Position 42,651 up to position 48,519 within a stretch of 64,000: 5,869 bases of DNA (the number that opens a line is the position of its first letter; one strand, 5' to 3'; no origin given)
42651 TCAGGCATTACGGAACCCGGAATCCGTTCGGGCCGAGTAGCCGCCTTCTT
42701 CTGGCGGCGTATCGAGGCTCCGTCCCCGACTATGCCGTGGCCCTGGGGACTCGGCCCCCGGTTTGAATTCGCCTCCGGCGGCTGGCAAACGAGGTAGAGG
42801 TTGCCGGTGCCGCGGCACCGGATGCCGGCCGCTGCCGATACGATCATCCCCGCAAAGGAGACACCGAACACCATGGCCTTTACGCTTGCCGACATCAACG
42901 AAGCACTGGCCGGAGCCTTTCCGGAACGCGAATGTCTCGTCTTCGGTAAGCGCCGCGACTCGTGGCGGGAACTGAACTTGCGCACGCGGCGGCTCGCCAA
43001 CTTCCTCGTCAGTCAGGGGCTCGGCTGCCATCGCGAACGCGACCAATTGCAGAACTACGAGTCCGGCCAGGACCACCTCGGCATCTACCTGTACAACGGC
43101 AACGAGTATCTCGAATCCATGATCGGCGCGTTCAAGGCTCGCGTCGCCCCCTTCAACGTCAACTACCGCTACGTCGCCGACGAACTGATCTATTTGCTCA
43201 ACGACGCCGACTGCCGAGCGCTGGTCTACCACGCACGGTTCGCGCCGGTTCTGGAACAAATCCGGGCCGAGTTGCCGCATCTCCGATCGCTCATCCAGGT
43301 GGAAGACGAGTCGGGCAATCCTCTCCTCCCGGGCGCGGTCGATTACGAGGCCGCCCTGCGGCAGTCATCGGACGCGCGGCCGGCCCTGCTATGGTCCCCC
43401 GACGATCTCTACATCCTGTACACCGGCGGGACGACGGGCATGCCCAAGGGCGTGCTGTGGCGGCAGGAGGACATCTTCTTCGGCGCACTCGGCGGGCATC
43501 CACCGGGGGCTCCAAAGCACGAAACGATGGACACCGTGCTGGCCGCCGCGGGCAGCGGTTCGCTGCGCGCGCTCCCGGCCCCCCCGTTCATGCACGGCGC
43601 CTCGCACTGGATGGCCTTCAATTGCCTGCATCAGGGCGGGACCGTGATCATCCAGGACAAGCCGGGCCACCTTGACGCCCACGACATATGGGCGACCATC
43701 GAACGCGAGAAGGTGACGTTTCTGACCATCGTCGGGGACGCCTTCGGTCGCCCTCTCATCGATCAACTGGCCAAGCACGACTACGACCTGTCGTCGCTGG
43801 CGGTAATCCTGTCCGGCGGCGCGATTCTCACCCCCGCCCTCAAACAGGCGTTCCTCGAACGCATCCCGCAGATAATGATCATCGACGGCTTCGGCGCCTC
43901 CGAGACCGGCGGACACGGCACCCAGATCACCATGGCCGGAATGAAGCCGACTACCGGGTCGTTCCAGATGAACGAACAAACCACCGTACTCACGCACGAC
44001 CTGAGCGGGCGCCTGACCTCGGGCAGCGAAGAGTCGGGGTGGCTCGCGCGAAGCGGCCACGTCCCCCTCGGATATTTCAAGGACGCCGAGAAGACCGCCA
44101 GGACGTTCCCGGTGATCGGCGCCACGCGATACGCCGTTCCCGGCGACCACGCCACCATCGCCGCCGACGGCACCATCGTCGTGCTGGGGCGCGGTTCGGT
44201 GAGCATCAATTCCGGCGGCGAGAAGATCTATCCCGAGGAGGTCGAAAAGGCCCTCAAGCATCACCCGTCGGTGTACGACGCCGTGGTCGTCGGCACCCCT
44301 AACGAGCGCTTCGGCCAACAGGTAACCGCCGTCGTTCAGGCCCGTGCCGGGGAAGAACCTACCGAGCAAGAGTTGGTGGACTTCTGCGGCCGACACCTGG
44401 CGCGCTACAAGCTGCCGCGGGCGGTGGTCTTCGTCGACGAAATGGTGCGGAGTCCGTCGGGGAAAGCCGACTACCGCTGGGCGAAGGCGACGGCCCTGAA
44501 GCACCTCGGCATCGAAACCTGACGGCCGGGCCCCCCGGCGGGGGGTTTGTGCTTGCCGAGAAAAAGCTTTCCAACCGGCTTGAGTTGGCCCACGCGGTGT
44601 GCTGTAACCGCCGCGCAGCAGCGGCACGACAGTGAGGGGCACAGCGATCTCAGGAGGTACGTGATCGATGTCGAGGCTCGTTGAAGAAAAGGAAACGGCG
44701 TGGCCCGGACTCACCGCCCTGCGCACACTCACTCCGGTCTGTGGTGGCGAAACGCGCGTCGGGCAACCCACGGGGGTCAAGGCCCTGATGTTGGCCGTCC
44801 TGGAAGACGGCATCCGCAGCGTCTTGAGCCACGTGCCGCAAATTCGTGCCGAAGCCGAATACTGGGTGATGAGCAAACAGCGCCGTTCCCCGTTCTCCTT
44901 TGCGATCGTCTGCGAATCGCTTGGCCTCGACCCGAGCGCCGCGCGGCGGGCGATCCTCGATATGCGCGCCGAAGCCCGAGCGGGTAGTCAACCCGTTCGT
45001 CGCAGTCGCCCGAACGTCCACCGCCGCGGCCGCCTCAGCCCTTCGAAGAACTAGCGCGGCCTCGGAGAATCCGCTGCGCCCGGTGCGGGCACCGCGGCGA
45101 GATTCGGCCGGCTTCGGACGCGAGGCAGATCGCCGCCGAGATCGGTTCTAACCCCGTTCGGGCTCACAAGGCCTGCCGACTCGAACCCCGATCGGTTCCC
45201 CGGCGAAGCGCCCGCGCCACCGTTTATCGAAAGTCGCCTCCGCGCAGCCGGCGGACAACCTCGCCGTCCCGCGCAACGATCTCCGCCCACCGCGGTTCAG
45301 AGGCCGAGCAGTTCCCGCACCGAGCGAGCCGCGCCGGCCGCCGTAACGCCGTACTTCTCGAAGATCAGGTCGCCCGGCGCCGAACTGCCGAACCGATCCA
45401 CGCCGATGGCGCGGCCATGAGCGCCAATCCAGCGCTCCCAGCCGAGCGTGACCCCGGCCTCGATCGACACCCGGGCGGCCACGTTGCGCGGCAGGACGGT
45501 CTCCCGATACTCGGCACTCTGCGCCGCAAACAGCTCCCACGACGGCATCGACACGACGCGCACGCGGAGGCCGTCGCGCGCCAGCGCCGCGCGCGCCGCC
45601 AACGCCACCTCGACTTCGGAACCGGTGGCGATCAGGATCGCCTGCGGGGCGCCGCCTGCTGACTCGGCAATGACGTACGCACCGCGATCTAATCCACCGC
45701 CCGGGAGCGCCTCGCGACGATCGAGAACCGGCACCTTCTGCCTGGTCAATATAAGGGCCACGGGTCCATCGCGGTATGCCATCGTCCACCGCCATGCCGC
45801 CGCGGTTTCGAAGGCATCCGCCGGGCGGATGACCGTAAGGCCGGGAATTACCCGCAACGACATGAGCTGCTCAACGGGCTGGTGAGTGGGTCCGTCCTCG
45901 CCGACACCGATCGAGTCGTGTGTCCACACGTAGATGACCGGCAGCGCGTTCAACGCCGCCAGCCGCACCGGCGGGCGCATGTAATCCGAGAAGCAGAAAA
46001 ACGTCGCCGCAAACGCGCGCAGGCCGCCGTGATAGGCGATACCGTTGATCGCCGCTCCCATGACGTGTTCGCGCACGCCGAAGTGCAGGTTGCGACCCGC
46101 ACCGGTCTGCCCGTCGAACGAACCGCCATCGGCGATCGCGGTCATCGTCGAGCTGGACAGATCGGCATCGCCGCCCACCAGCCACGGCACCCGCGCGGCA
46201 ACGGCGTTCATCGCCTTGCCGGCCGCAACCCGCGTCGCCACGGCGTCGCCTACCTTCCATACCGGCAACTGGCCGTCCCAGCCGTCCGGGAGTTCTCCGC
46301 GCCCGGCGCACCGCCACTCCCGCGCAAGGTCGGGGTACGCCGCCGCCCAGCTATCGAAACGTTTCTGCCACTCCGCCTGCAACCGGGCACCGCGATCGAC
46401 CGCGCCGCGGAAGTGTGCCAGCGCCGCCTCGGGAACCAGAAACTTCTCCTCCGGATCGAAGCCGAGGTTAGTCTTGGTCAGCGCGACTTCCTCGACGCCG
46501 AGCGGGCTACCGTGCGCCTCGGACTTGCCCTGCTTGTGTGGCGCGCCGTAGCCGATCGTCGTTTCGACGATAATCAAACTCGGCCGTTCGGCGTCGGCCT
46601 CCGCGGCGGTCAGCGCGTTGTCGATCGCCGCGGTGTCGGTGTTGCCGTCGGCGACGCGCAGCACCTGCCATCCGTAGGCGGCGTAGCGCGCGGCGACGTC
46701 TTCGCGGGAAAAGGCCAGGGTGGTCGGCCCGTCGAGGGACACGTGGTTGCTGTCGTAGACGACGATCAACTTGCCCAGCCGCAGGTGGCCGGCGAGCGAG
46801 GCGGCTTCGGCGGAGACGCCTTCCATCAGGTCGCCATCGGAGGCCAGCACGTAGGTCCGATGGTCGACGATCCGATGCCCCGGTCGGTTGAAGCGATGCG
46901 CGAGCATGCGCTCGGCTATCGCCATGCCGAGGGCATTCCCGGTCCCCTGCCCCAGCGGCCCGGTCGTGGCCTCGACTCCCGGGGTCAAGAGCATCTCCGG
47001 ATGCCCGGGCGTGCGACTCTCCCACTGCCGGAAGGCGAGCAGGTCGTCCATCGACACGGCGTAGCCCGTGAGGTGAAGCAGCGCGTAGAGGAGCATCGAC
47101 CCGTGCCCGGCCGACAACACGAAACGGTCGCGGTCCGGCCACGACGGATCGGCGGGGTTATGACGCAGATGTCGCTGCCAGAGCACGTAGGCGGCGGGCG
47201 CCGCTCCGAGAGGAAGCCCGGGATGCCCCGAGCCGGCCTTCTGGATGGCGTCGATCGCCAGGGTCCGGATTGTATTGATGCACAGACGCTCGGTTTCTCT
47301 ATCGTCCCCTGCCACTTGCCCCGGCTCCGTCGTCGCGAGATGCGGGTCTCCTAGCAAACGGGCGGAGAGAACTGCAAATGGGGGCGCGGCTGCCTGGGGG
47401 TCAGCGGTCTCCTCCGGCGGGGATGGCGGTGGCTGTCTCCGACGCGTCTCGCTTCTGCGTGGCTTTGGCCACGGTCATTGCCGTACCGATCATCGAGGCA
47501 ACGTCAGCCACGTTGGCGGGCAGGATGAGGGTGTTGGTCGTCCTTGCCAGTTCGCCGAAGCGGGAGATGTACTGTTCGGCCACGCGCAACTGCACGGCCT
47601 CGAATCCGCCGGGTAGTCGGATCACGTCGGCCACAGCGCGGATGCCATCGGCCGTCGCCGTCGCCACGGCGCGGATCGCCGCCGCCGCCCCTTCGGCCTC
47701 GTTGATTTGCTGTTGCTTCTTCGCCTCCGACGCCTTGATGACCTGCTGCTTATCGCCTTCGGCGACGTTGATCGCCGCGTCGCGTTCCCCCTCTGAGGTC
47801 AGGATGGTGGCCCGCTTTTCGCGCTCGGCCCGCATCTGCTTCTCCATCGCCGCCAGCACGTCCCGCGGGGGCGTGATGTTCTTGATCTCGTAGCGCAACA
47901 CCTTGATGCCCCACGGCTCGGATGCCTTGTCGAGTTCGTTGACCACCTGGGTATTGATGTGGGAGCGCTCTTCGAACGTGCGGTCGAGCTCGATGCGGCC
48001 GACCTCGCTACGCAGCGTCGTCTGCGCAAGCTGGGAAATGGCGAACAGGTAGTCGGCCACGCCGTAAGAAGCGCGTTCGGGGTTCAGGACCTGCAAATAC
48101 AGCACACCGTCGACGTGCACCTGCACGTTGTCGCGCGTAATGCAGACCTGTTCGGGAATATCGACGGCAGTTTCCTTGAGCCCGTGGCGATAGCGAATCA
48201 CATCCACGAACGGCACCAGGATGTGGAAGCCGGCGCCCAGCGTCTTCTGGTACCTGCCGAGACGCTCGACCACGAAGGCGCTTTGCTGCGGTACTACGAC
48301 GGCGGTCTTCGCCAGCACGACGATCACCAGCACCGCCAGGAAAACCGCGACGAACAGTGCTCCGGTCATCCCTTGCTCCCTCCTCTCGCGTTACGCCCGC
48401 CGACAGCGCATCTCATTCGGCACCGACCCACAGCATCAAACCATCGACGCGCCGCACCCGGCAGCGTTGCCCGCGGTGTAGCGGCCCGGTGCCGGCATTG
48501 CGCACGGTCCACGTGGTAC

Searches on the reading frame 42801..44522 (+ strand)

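Call 14: search_protein_families(library=pfam, proteins=[window:42801-44522:+], max_evalue=0.001)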
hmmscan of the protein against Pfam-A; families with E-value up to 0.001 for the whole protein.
window:42801-44522:+ (573 aa): 2 families
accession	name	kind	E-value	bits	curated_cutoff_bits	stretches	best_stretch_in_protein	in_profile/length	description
PF00501.34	AMP-binding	-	4.2e-50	171.1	29.9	1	37-392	5-351/384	AMP-binding enzyme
PF13193.12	AMP-binding_C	-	1.3e-16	61.7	24.5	1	480-555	1-76/76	AMP-binding enzyme C-terminal domain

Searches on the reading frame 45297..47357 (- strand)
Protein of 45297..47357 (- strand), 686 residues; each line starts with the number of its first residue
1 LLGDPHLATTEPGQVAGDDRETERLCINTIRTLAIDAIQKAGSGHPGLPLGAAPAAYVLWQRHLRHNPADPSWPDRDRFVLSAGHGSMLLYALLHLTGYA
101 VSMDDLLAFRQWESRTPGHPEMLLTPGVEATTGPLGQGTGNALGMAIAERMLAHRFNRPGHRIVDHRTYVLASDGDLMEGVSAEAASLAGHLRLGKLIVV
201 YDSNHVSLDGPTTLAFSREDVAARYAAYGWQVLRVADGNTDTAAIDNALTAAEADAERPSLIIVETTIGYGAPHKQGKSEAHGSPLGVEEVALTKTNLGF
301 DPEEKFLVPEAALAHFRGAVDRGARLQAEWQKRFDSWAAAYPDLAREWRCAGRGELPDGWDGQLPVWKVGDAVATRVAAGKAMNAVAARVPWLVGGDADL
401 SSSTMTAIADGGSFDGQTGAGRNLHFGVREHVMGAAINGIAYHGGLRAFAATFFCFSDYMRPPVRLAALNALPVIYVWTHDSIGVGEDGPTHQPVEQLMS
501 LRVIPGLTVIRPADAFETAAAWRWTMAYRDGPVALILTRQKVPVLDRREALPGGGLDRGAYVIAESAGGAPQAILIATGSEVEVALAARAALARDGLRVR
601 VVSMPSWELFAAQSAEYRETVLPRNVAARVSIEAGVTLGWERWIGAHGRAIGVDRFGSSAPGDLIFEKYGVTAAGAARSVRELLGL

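Call 15: search_protein_families(library=pfam, proteins=[window:45297-47357:-], max_evalue=0.001)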
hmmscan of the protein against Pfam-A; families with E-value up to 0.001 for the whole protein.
window:45297-47357:- (686 aa): 4 families
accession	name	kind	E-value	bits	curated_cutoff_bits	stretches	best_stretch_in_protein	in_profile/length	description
PF00456.26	Transketolase_N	-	1.9e-142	474.6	22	1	23-357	2-334/334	Transketolase, thiamine diphosphate binding domain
PF02779.29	Transket_pyr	-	1e-52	178.7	27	1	372-543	2-173/174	Transketolase, pyrimidine binding domain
PF22613.1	Transketolase_C_1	-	4e-41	140.2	27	1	559-672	1-113/113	Transketolase-like TK C-terminal domain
PF02780.25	Transketolase_C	-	4.4e-11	43.2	25.9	1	571-674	10-122/124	Transketolase, C-terminal domain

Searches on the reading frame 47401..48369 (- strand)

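Call 15: search_protein_families(library=pfam, proteins=[window:47401-48369:-], max_evalue=0.001)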
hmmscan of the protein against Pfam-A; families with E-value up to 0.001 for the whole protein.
window:47401-48369:- (322 aa): 2 families
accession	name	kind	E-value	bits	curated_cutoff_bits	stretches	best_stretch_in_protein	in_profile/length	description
PF01145.31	Band_7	-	2.1e-33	116.3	23.6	1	25-195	2-175/176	SPFH domain / Band 7 family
PF16200.10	Band_7_C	-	5.2e-24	84.5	29.1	1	244-306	1-63/63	C-terminal region of band_7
